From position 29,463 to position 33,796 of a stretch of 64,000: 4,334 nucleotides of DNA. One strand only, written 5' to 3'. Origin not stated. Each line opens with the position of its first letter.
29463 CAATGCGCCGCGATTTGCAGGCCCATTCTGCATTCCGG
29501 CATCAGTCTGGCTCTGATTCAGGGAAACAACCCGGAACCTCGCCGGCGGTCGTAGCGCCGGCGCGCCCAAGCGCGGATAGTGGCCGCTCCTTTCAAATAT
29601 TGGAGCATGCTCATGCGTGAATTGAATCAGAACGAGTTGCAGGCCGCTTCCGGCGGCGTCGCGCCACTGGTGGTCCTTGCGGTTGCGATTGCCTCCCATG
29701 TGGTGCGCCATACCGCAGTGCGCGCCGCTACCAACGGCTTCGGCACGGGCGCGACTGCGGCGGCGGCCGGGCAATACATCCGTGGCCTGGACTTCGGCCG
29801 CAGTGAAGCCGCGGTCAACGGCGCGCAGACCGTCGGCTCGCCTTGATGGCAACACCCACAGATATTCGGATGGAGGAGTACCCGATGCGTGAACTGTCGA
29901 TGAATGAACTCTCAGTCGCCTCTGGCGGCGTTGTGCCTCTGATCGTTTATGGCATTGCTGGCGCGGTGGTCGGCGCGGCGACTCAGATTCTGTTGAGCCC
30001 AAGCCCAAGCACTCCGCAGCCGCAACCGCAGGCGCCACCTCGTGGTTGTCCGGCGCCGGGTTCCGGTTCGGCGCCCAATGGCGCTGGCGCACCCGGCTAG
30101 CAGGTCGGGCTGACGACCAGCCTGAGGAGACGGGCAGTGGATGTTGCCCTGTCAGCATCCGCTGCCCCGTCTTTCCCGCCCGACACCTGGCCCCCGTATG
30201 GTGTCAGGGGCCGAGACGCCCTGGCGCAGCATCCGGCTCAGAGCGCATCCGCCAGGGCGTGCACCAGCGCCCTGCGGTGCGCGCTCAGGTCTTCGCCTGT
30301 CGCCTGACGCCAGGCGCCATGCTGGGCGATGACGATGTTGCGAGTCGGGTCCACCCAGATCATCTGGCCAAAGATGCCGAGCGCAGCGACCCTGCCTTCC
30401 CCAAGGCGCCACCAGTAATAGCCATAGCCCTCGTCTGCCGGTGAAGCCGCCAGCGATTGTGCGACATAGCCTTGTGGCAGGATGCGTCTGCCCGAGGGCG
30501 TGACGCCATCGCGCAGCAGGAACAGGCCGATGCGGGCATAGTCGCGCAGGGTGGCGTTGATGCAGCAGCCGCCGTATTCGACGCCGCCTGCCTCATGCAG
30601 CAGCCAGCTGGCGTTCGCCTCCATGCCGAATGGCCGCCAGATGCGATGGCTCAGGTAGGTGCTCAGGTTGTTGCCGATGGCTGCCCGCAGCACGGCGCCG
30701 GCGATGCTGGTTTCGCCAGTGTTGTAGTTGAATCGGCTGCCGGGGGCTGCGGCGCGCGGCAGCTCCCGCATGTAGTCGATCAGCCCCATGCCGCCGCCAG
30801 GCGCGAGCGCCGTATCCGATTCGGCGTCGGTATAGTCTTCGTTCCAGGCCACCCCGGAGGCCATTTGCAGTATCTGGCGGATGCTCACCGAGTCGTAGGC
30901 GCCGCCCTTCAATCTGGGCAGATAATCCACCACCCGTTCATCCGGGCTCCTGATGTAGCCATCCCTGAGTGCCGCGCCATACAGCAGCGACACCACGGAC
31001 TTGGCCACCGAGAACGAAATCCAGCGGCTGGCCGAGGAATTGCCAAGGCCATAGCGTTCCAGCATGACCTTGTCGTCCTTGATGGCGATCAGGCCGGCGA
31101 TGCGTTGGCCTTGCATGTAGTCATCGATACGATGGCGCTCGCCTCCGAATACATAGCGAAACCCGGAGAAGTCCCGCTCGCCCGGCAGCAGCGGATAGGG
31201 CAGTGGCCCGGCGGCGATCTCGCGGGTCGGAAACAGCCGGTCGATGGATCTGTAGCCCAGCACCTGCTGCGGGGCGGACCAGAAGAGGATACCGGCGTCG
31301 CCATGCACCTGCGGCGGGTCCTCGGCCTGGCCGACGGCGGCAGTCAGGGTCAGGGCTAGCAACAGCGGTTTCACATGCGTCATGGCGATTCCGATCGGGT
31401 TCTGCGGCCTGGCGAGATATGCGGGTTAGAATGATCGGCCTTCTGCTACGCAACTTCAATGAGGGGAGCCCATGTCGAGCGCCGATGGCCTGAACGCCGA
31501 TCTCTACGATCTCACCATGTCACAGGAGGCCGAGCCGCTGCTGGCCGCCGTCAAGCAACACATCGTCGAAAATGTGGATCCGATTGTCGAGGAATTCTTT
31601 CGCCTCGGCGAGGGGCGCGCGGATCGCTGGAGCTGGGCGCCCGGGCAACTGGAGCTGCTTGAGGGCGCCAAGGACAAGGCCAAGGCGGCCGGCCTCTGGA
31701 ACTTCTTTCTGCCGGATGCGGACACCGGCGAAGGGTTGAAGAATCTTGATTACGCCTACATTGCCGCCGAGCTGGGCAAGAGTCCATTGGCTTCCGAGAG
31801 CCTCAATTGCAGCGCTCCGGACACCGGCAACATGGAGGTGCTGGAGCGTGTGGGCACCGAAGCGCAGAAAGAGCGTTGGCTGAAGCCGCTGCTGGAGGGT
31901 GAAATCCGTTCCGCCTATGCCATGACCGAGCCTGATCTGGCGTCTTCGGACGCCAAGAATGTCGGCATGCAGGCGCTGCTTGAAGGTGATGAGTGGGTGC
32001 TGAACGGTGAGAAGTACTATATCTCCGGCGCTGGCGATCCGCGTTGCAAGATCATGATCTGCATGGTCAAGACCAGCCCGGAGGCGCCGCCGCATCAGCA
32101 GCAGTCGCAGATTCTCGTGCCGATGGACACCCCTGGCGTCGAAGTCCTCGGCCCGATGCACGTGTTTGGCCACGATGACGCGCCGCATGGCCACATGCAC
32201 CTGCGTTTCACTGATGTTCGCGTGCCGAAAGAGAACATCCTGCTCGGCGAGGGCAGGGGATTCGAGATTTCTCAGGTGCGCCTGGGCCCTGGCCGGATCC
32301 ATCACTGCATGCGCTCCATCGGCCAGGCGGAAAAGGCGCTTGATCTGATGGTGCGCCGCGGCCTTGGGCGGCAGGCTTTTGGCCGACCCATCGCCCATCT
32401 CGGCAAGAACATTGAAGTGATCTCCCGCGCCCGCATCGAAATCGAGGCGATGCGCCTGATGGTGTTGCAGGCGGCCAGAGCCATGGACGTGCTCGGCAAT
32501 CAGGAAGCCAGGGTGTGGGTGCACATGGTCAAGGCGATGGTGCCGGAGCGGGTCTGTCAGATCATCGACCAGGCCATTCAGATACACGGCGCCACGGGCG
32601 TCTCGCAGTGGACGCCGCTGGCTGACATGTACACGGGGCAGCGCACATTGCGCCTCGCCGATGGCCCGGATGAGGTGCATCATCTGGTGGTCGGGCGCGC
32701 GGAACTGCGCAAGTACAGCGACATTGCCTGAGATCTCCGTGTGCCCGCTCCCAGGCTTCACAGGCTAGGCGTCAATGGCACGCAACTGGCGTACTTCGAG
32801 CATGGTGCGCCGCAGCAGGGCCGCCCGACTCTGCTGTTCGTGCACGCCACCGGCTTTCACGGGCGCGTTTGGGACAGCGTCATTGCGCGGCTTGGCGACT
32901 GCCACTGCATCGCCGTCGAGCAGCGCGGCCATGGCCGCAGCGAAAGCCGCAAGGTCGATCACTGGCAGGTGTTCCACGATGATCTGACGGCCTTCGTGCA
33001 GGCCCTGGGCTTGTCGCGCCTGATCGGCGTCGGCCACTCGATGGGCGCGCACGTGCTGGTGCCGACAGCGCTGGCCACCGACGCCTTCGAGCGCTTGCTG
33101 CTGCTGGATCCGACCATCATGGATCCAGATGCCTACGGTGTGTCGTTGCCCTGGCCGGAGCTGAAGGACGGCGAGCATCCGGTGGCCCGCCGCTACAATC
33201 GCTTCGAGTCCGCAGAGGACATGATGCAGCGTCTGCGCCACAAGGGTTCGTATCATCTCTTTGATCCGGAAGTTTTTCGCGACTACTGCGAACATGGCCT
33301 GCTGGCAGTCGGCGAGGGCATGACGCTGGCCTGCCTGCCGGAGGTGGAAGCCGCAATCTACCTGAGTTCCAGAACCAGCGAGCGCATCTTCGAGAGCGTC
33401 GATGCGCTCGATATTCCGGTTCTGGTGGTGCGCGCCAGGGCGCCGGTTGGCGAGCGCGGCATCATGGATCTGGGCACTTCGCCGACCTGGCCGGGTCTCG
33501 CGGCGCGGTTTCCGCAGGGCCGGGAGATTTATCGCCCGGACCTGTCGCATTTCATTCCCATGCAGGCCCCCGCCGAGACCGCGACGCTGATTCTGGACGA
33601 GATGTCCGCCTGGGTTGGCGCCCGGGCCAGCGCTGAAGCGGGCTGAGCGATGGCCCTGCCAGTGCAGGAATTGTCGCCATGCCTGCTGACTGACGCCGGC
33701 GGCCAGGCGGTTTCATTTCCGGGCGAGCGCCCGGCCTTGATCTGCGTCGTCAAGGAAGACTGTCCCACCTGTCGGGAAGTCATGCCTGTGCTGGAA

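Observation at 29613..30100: Two tandem colicin-V-type double-glycine-leader peptide genes (microcin-like pair) in a non-enterobacterial context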

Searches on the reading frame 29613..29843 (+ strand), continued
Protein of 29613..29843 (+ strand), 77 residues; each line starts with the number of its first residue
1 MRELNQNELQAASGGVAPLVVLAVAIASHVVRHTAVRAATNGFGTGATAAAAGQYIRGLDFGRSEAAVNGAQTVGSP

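Call 65: search_protein_families(library=ncbifam, alignment_id=A3, max_evalue=0.01)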
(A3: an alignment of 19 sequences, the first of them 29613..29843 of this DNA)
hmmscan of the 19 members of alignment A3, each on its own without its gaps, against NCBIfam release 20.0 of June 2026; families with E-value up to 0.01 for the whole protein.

A. member 1, window:29613-29843:+ (77 aa): 1 family
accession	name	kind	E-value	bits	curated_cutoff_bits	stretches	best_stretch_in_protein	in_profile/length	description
TIGR03949.1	bact_IIb_cerein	subfamily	0.0017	18.1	21.5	0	3-27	3-31/45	class IIb bacteriocin, lactobin A/cerein 7B family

B. families by the number of members that match (of 19 scanned): 3 families
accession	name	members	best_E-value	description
TIGR03949.1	bact_IIb_cerein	15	2.4e-11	class IIb bacteriocin, lactobin A/cerein 7B family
TIGR01847.1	bacteriocin_sig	2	0.0019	bacteriocin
TIGR03893.1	lant_SP_1948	1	0.0087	lichenicidin A2 family type 2 lantibiotic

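Call 74: find_encoding_contigs(protein=P0172, flank=10000, max_places=2)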
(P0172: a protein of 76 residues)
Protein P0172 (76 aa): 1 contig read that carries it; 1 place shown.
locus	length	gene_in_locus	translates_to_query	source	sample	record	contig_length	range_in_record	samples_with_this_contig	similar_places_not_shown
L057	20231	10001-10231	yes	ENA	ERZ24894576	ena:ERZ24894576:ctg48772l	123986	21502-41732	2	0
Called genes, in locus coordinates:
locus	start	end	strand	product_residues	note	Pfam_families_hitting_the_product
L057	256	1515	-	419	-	-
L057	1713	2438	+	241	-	PF00392:GntR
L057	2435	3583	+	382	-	PF25973:BSH_CzcB (weak), PF25967:RND-MFP_C (weak)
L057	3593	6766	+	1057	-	PF00873:ACR_tran, PF03176:MMPL (faint)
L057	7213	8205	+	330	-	-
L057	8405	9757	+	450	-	PF01554:MatE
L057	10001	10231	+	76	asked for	-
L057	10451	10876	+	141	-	-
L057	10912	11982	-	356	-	PF21320:WHD_Rv2258c, PF00891:Methyltransf_2 (weak), PF13489:Methyltransf_23, PF05175:MTS (weak), PF08241:Methyltransf_11, PF08242:Methyltransf_12, PF13649:Methyltransf_25, PF13847:Methyltransf_31, +1 more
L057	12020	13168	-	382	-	PF00144:Beta-lactamase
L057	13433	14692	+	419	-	PF02771:Acyl-CoA_dh_N, PF02770:Acyl-CoA_dh_M, PF00441:Acyl-CoA_dh_1, PF08028:Acyl-CoA_dh_2 (weak)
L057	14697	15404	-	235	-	PF00106:adh_short, PF08659:KR (weak), PF13460:NAD_binding_10 (weak), PF13561:adh_short_C2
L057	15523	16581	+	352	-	PF00561:Abhydrolase_1 (weak), PF12146:Hydrolase_4, PF12697:Abhydrolase_6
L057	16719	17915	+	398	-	PF00067:p450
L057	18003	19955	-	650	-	PF13360:PQQ_2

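Call 75: find_encoding_contigs(protein=P0178, flank=10000, max_places=2)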
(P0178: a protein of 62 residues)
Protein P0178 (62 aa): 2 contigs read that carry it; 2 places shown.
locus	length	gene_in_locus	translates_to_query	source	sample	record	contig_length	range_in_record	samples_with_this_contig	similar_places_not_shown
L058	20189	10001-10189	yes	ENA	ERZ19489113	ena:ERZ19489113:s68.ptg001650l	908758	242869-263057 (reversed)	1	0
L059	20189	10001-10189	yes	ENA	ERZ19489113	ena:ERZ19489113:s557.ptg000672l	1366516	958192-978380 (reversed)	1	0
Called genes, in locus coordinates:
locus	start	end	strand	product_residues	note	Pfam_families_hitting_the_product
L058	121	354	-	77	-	-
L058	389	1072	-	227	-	-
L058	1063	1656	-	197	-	PF07798:CCDC90-like (faint), PF05154:TM2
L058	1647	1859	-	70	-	PF05154:TM2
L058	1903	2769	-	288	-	PF08239:SH3_3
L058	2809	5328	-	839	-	-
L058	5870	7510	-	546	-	PF02538:Hydantoinase_B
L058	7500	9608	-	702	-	PF05378:Hydant_A_N, PF01968:Hydantoinase_A, PF19278:Hydant_A_C (faint)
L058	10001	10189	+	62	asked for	-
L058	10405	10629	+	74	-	-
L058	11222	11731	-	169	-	-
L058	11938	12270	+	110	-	PF14076:DUF4258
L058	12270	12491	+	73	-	-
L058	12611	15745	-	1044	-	PF00873:ACR_tran, PF03176:MMPL, PF02355:SecD_SecF_C (faint)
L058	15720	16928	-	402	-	PF25954:Beta-barrel_RND_2 (weak), PF25967:RND-MFP_C (weak), PF25989:YknX_C (faint), PF25975:CzcB_C (weak)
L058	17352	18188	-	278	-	PF00106:adh_short, PF08659:KR, PF13561:adh_short_C2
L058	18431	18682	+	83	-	-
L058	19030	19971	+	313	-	-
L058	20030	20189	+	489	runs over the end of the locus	PF04174:CP_ATPgrasp_1, PF14403:CP_ATPgrasp_2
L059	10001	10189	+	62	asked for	-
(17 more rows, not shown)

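Call 78: predict_structure(alignment_id=A3)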
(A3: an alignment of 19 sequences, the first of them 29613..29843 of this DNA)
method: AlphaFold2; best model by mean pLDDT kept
length: 77 residues; sequences in the alignment: 19
mean_pLDDT: 58.1   pTM: 0.22
mean pLDDT of the five models: 58.1, 57.5, 55.9, 54.1, 52.2
residues with pLDDT >= 90: 1; 70-90: 20; 50-70: 26; < 50: 30
segments of 3 or more residues with pLDDT < 50: 41-50, 57-60, 72-76
pLDDT, mean of each block of 10 residues (from residue 1): 82 69 67 51 46 50 50 46
secondary structure, 60 per line:
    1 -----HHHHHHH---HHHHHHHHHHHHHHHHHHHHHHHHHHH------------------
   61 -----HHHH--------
elements in order: H6-12 H16-42 H66-69

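Call 79: search_dna_similar(query=window:29613-29843:+, collection=plasmids, mode=protein, max_evalue=1, max_rows=15)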
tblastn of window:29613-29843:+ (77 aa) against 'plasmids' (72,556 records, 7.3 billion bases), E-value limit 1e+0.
No match.

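Call 80: search_protein_families(library=pfam, proteins=[L057:10451-10873:+, L056:10324-10515:+, L058:10408-10626:+, L054:4368-4775:+, L044:10261-10761:+, L049:10586-10876:+], max_evalue=0.1)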
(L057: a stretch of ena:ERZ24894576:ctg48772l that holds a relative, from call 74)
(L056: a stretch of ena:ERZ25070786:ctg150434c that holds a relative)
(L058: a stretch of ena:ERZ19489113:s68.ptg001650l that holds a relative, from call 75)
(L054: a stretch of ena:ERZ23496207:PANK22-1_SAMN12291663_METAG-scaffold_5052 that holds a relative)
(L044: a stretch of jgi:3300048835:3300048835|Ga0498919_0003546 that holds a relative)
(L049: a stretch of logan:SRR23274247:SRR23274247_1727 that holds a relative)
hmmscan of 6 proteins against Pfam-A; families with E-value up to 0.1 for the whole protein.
L057:10451-10873:+ (141 aa): 2 families
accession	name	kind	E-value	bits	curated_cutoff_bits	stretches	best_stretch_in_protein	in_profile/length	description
PF19762.4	DUF6249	-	0.00067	20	33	1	38-121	5-94/104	Domain of unknown function (DUF6249)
PF25587.1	Rv2743c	-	0.074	13.1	27.7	1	5-72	34-101/237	Rv2743c family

L056:10324-10515:+ (64 aa): 1 family
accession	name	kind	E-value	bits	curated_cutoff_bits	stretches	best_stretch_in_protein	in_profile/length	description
PF01769.21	MgtE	-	0.042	14.5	27.6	1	15-63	53-103/125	Divalent cation transporter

L058:10408-10626:+ (73 aa): 0 families

L054:4368-4775:+ (136 aa): 3 families
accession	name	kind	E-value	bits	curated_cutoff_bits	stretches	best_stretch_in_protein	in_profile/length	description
PF03899.21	ATP-synt_I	-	0.004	18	25.1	1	18-109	7-97/99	ATP synthase I chain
PF01769.21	MgtE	-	0.013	16.2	27.6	0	80-135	46-100/125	Divalent cation transporter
PF09991.14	DUF2232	-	0.033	13.8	27.8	1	9-55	34-80/290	Predicted membrane protein (DUF2232)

L044:10261-10761:+ (167 aa): 1 family
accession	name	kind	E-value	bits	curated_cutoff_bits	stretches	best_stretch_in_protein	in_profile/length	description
PF01252.23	Peptidase_A8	-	2.5e-05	24.9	25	1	50-150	39-138/142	Signal peptidase (SPase) II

L049:10586-10876:+ (97 aa): 3 families
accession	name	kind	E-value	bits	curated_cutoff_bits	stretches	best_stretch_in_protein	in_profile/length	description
PF20129.4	DUF6519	-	0.0023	17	22.4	1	22-78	454-510/593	Family of unknown function (DUF6519)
PF15420.11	Abhydrolase_9_N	-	0.03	14.8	27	1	40-97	60-117/208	Alpha/beta-hydrolase family N-terminus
PF13301.11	DUF4079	-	0.035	14.8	31.4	1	22-88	73-131/141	Protein of unknown function (DUF4079)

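Call 89: find_encoding_contigs(protein=P0019, flank=10000, max_places=2)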
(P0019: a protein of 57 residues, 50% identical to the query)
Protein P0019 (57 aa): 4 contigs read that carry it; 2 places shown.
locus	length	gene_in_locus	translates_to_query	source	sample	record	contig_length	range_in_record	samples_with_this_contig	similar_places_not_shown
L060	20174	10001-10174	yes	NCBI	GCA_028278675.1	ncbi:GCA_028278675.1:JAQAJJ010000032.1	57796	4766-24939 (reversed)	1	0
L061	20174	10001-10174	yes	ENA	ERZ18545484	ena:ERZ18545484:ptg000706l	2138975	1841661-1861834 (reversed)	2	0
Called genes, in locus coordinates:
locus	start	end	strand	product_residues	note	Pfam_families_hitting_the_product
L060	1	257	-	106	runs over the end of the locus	-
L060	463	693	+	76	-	-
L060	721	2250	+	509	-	PF01636:APH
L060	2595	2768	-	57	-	-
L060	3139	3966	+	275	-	PF00392:GntR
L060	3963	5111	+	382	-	PF25876:HH_MFP_RND (faint), PF25967:RND-MFP_C (weak)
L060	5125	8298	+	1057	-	PF00873:ACR_tran, PF03176:MMPL (faint), PF02355:SecD_SecF_C (faint)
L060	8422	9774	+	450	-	PF01554:MatE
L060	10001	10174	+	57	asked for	-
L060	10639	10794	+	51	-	-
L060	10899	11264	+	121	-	-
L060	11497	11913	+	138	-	-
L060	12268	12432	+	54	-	-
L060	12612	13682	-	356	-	PF21320:WHD_Rv2258c, PF00891:Methyltransf_2 (weak), PF13489:Methyltransf_23, PF05175:MTS, PF08241:Methyltransf_11, PF08242:Methyltransf_12, PF13649:Methyltransf_25, PF13847:Methyltransf_31, +2 more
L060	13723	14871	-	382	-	PF00144:Beta-lactamase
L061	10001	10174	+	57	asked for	-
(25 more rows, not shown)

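Call 97: find_related_loci(query=A5, collection=metagenome_contigs, flank=10000)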
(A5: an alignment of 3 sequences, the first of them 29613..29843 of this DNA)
Query A5 (77 aa) in metagenome_contigs; peptide patterns used: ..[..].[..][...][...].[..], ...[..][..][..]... (x = any residue, [..] = any of these).
298 stretches matched a pattern; 4 encode a relative of the query (tblastn E <= 1e-3); 4 distinct loci.
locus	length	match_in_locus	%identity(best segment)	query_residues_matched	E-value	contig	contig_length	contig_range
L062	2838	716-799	68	1-28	7e-9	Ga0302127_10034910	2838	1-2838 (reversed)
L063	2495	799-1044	50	1-36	4e-6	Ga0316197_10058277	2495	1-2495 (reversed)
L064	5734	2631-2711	64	1-28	7e-6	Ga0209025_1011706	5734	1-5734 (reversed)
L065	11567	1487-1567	64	1-28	7e-6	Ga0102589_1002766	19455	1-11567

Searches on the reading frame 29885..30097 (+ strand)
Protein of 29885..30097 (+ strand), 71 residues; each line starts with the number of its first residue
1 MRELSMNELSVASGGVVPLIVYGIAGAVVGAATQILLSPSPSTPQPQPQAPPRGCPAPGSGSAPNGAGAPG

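Call 5: search_protein_families(library=pfam, proteins=[window:29885-30097:+], max_evalue=10)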
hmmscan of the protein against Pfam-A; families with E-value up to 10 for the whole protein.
window:29885-30097:+ (71 aa): 1 family
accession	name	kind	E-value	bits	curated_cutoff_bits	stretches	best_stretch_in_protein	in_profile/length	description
PF10439.15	Bacteriocin_IIc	-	2.8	8.4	27.1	1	3-32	6-41/59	Bacteriocin class II with double-glycine leader peptide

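Call 6: search_protein_families(library=ncbifam, proteins=[window:29885-30097:+], max_evalue=10)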
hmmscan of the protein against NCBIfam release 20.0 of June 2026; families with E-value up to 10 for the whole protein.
window:29885-30097:+ (71 aa): 1 family
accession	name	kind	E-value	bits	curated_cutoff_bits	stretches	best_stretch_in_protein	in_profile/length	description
TIGR03949.1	bact_IIb_cerein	subfamily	0.0022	17.7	21.5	1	3-32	3-32/45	class IIb bacteriocin, lactobin A/cerein 7B family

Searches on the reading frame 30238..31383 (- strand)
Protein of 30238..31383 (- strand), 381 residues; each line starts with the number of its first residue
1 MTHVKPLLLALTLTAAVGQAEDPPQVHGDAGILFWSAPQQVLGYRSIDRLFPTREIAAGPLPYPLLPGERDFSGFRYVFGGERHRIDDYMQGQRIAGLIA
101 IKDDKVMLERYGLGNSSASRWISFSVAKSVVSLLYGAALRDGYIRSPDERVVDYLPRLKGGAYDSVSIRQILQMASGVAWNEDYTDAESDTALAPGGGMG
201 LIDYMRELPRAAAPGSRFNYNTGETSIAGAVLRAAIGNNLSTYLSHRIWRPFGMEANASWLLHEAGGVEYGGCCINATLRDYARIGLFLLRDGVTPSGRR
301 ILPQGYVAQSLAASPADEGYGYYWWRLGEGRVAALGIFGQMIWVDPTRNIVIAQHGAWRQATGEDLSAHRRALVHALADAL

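Call 7: find_encoding_contigs(protein=window:30238-31383:-, flank=10000, max_places=4)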
Protein window:30238-31383:- (381 aa): no gene with exactly this product is on record in the collection.

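Call 9: search_protein_families(library=pfam, proteins=[window:30238-31383:-], max_evalue=0.00001)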
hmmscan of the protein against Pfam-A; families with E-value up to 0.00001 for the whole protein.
window:30238-31383:- (381 aa): 1 family
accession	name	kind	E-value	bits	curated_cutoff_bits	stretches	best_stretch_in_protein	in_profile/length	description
PF00144.29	Beta-lactamase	-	1.2e-30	107.3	27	1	85-353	4-305/329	Beta-lactamase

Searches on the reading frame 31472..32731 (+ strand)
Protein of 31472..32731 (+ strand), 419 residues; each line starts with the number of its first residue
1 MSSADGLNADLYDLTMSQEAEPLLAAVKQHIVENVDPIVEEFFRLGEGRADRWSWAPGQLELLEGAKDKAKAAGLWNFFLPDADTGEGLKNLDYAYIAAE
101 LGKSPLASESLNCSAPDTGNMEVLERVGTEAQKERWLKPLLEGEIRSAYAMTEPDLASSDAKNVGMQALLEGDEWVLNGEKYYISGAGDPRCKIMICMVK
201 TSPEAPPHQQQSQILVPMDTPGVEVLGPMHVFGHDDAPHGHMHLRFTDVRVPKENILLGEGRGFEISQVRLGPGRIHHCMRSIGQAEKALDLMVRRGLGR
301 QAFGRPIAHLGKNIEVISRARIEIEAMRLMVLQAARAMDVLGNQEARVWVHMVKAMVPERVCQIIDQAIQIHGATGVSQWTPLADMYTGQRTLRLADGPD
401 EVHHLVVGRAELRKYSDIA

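Call 9: search_protein_families(library=pfam, proteins=[window:31472-32731:+], max_evalue=0.00001)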
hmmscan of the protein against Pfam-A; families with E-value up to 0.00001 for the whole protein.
window:31472-32731:+ (419 aa): 4 families
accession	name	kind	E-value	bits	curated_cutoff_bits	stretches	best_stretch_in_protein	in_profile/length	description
PF00441.29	Acyl-CoA_dh_1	-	6.5e-29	101.5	22.4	1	261-410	1-148/150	Acyl-CoA dehydrogenase, C-terminal domain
PF02770.24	Acyl-CoA_dh_M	-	2.5e-18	66.5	33.3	1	148-244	1-94/97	Acyl-CoA dehydrogenase, middle domain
PF02771.21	Acyl-CoA_dh_N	-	2.7e-10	41.1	22.9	1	66-144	36-113/113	Acyl-CoA dehydrogenase, N-terminal domain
PF08028.16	Acyl-CoA_dh_2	-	9.1e-07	29.7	22.7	1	277-383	2-116/134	Acyl-CoA dehydrogenase, C-terminal domain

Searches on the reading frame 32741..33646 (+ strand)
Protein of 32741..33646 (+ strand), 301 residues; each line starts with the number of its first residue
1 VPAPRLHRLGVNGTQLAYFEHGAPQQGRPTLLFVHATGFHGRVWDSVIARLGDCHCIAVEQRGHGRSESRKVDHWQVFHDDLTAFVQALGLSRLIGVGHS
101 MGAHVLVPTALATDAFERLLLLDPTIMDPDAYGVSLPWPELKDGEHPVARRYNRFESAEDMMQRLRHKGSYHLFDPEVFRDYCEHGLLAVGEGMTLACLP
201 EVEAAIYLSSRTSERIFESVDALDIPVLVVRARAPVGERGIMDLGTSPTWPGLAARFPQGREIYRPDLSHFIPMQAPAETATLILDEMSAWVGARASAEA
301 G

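Call 9: search_protein_families(library=pfam, proteins=[window:32741-33646:+], max_evalue=0.00001)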
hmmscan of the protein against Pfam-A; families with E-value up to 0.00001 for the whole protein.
window:32741-33646:+ (301 aa): 3 families
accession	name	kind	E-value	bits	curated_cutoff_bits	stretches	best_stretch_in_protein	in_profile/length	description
PF12697.13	Abhydrolase_6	-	3.1e-16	61.1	26.3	1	31-281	1-215/217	Alpha/beta hydrolase family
PF00561.26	Abhydrolase_1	-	4.3e-11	43.4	25.8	1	29-105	1-82/245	alpha/beta hydrolase fold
PF12146.15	Hydrolase_4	-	4.9e-10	39.5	27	1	28-132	4-117/239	Serine aminopeptidase, S33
